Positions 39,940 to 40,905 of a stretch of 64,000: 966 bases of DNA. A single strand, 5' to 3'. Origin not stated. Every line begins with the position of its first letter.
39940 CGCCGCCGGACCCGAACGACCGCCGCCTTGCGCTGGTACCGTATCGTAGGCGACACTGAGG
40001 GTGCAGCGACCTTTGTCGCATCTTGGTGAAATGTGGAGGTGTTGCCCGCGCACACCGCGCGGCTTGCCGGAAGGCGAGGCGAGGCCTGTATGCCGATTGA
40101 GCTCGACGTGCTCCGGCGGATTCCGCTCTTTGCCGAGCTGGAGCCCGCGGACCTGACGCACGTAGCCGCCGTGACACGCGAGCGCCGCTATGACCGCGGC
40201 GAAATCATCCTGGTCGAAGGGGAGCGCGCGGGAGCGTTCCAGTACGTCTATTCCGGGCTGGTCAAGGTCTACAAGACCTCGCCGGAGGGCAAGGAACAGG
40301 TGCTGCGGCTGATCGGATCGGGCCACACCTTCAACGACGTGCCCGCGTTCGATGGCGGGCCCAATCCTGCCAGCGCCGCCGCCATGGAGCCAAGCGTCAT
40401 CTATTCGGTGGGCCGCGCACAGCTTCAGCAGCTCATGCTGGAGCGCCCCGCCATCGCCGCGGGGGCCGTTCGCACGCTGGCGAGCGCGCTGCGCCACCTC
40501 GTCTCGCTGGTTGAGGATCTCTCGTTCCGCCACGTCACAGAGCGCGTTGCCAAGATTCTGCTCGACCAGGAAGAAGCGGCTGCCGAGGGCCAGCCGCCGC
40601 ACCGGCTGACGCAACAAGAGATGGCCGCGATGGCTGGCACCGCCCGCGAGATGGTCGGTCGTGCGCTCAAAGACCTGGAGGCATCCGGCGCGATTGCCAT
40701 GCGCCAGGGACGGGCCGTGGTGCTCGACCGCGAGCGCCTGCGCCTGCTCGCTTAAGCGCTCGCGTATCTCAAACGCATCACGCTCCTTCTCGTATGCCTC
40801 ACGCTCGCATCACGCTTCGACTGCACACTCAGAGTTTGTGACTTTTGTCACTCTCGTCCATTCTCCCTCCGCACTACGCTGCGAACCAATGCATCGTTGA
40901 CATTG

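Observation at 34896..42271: A shared CRP-type palindrome links two DUF2249 genes, a cupin, a DUF59 protein, an unknown membrane protein, a Crp/Fnr regulator and NirK into one putative nitrite/NO regulon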

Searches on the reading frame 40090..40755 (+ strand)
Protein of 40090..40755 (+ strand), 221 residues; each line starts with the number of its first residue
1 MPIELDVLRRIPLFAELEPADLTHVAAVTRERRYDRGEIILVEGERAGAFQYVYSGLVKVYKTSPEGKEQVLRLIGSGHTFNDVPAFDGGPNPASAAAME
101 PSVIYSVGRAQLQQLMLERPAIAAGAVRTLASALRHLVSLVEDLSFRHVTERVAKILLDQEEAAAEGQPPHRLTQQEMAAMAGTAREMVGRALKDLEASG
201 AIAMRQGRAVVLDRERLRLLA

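Call 6: search_protein_families(library=pfam, proteins=[window:40090-40755:+], max_evalue=0.01)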
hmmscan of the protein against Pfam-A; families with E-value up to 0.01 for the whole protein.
window:40090-40755:+ (221 aa): 4 families
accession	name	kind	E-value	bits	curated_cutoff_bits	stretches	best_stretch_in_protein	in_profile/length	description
PF00027.35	cNMP_binding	-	3.9e-21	75.2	27.5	1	31-117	1-87/89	Cyclic nucleotide-binding domain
PF13545.12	HTH_Crp_2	-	1.1e-15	57.8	27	1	151-218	1-68/70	Crp-like helix-turn-helix domain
PF00325.26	Crp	-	3.4e-06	27.1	21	1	172-202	2-32/32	Bacterial regulatory proteins, crp family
PF00392.27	GntR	-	0.0014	18.7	27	1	169-210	20-62/64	Bacterial regulatory proteins, gntR family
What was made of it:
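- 40090..40755 (+): Crp-family regulator (221 aa), the proposed binder of the palindromes. cNMP_binding plus HTH_Crp_2 (call 6).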

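Call 7: search_protein_families(library=ncbifam, proteins=[window:40090-40755:+], max_evalue=0.01)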
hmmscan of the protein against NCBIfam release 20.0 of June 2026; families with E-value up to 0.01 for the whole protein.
window:40090-40755:+ (221 aa): 14 families
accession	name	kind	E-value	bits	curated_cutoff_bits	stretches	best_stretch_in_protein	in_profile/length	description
NF008732.0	PRK11753.1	equivalog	2e-23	83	266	1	24-212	18-210/214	cAMP-activated global transcriptional regulator CRP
NF006901.0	PRK09392.1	equivalog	8.6e-17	61.2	211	1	5-217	6-217/236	transcriptional activator FtrB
NF050806.1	TransRegFixKCaul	equivalog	1.6e-15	56.9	300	1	27-219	21-212/215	transcriptional regulator FixK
NF010499.0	PRK13918.1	equivalog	8.6e-11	41.7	274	1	31-218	14-198/205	CRP/FNR family transcriptional regulator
NF052518.1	TransRegLdrP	equivalog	2.8e-09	37.3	300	1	32-215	2-182/195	transcriptional regulator LdrP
NF053664.1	TransRegPtrACyano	equivalog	4.3e-09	36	300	1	53-215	33-193/196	Crp/Fnr family transcriptional regulator PtrA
NF041163.2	encap_f2b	equivalog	2.6e-08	33.4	400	1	8-125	73-192/450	family 2B encapsulin nanocompartment shell protein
NF050815.1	TransActFtrBCaul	equivalog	6.9e-08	32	300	1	3-200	6-203/251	transcriptional activator FtrB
NF045989.1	TransRegFnrLRhodb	equivalog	9.8e-08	31.5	300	1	13-213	20-226/245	transcriptional regulator FnrL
NF058543.1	ActPatMycb56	equivalog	1.6e-07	30.5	460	1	13-137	3-125/317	acetyltransferase Pat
NF007707.0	PRK10402.1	subfamily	7.7e-06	25.7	180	1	22-162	24-165/226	transcriptional regulator YeiL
NF008365.0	PRK11161.1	subfamily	8.7e-06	25.2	228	1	28-218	46-240/250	fumarate/nitrate reduction transcriptional regulator Fnr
TIGR03896.1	cyc_nuc_ocin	subfamily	1.7e-05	24.4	161.05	1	12-137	144-269/317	bacteriocin-type transport-associated protein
TIGR03697.1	NtcA_cyano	equivalog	0.0004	20.2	244.95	1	38-214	2-185/193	global nitrogen regulator NtcA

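Call 9: find_encoding_contigs(protein=window:40090-40755:+, flank=10000, max_places=6)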
Protein window:40090-40755:+ (221 aa): 4 contigs read that carry it; 4 places shown.
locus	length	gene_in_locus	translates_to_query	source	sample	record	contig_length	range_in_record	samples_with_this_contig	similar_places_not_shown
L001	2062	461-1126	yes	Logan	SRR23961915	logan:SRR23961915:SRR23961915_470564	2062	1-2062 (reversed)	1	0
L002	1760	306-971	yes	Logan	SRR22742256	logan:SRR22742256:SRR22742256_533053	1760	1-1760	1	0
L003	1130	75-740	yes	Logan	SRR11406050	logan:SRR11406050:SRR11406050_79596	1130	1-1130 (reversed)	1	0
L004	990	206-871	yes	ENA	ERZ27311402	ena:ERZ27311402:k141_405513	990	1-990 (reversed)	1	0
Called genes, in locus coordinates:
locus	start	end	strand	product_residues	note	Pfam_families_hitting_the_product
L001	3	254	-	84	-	?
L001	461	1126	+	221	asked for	PF00027:cNMP_binding, PF13545:HTH_Crp_2, PF00325:Crp (weak)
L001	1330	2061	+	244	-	?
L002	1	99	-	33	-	?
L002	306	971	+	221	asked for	PF00027:cNMP_binding, PF13545:HTH_Crp_2, PF00325:Crp (weak)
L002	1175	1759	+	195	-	?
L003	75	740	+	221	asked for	PF00027:cNMP_binding, PF13545:HTH_Crp_2, PF00325:Crp (weak)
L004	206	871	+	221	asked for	PF00027:cNMP_binding, PF13545:HTH_Crp_2, PF00325:Crp (weak)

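Call 32: search_solved_structures(query=window:40090-40755:+, max_evalue=0.001)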
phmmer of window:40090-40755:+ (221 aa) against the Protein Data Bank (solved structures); distinct sequences matched with E-value up to 0.001: 92 (the best 60 are shown).
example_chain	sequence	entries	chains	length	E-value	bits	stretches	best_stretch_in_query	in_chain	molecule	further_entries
3d0s_A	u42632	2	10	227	9e-27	97.3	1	6-218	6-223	TRANSCRIPTIONAL REGULATORY PROTEIN | PROBABLE TRANSCRIPTIONAL REGULATORY PROTEIN (PROBABLY CRP/ FNR-FAMILY)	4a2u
3mzh_A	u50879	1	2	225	9.4e-27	97.3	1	6-218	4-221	PROBABLE TRANSCRIPTIONAL REGULATORY PROTEIN (PROBABLY CRP/FNR-FAMILY)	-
3h3u_A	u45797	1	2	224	9.9e-27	97.2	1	6-218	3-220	PROBABLE TRANSCRIPTIONAL REGULATORY PROTEIN (PROBABLY CRP/FNR-FAMILY)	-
3i54_A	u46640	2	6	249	1.2e-26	96.9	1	6-218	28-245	Transcriptional regulator, Crp/Fnr family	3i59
4byy_A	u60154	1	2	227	3.1e-24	89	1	6-217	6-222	TRANSCRIPTIONAL REGULATOR, CRP/FNR FAMILY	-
4cyd_A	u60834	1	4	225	3.3e-24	88.9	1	6-217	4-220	PROBABLE TRANSCRIPTION REGULATOR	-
3r6s_A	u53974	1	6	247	4.2e-24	88.6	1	6-217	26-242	transcription regulator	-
7pza_A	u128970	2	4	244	2.1e-21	79.8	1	9-207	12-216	Putative cAMP-binding protein-catabolite gene activator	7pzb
3dkw_A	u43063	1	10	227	5.3e-21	78.5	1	7-218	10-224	DNR protein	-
4ev0_A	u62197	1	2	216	8.1e-21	77.9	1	10-213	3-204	Transcription regulator, Crp family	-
2pqq_A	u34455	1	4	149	1.1e-18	70.9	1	6-146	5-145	Putative transcriptional regulator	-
7ets_A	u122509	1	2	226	3.7e-18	69.2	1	28-213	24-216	Crp/Fnr family transcriptional regulator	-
3h3z_A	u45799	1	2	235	3.2e-17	66.2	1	30-213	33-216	Cyclic nucleotide-binding protein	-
3fx3_A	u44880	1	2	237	3.3e-17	66.1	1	30-213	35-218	Cyclic nucleotide-binding protein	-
2oz6_A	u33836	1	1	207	3.6e-16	62.7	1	26-211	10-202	Virulence Factor Regulator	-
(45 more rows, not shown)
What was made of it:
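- On NnrR / DNR NO-responsive subgroups: DNR E 5e-21 against M. tuberculosis CRP 9e-27 (call 32).
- Closest known: HcpR of Desulfovibrio and DNR of Pseudomonas. Same: DNR is among the solved-structure matches, E 5e-21 (call 32).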

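Call 38: search_solved_structures(query=window:40090-40755:+, max_evalue=1e-20, show_alignments=5)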
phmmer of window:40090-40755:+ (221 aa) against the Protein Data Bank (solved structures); distinct sequences matched with E-value up to 1e-20: 10.
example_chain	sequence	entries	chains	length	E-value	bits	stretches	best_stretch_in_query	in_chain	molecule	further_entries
3d0s_A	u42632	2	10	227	9e-27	97.3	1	6-218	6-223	TRANSCRIPTIONAL REGULATORY PROTEIN | PROBABLE TRANSCRIPTIONAL REGULATORY PROTEIN (PROBABLY CRP/ FNR-FAMILY)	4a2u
3mzh_A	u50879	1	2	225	9.4e-27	97.3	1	6-218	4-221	PROBABLE TRANSCRIPTIONAL REGULATORY PROTEIN (PROBABLY CRP/FNR-FAMILY)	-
3h3u_A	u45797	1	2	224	9.9e-27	97.2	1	6-218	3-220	PROBABLE TRANSCRIPTIONAL REGULATORY PROTEIN (PROBABLY CRP/FNR-FAMILY)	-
3i54_A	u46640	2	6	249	1.2e-26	96.9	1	6-218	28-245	Transcriptional regulator, Crp/Fnr family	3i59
4byy_A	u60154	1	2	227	3.1e-24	89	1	6-217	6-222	TRANSCRIPTIONAL REGULATOR, CRP/FNR FAMILY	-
4cyd_A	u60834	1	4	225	3.3e-24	88.9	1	6-217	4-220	PROBABLE TRANSCRIPTION REGULATOR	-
3r6s_A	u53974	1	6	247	4.2e-24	88.6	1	6-217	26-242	transcription regulator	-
7pza_A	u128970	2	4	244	2.1e-21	79.8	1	9-207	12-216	Putative cAMP-binding protein-catabolite gene activator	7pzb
3dkw_A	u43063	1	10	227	5.3e-21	78.5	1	7-218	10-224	DNR protein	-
4ev0_A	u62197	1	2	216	8.1e-21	77.9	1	10-213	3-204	Transcription regulator, Crp family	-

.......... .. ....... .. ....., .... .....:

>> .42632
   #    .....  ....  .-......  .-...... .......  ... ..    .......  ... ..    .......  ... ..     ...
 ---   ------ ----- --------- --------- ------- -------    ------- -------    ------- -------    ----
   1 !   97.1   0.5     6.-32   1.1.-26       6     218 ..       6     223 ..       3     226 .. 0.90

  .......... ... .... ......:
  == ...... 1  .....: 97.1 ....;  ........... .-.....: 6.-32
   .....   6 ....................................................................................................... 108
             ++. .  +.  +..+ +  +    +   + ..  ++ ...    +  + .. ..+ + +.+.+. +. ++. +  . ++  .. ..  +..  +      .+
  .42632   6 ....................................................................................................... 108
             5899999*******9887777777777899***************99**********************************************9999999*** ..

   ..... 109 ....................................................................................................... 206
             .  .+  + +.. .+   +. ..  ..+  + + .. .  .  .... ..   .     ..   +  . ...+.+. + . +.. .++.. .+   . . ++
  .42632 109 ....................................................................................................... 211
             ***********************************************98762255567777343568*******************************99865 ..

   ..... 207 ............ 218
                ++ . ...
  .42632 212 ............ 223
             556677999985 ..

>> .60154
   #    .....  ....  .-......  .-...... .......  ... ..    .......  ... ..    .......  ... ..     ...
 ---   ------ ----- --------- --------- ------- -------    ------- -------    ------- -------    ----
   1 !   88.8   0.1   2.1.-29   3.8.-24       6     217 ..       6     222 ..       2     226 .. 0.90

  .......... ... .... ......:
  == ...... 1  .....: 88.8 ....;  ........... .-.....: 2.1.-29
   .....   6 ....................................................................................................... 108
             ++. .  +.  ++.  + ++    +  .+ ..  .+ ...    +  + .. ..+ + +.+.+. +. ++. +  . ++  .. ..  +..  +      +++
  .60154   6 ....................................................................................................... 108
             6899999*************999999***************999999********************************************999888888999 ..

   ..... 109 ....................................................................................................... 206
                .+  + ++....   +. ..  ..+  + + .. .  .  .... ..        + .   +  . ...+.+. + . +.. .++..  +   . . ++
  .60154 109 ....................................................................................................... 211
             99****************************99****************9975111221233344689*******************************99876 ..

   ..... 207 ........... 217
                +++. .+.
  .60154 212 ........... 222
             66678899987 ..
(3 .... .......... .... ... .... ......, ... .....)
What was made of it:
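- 40090..40755 (+): Closest solved structure is M. tuberculosis CRP, E 9e-27 (call 32). cAMP-contact residues are replaced and the recognition helix is REMVGR (call 38).
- On Crp/Fnr transcription factor family: Full-length alignment to M. tuberculosis CRP (call 38).
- On cAMP-receptor CRP subgroup: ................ of M. tuberculosis CRP aligns to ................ (G to N, E to D, R to N, T to P) (call 38).
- The binding-pocket sequence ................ replaces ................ of M. tuberculosis CRP (call 38). Its recognition helix fits the motif (call 38).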
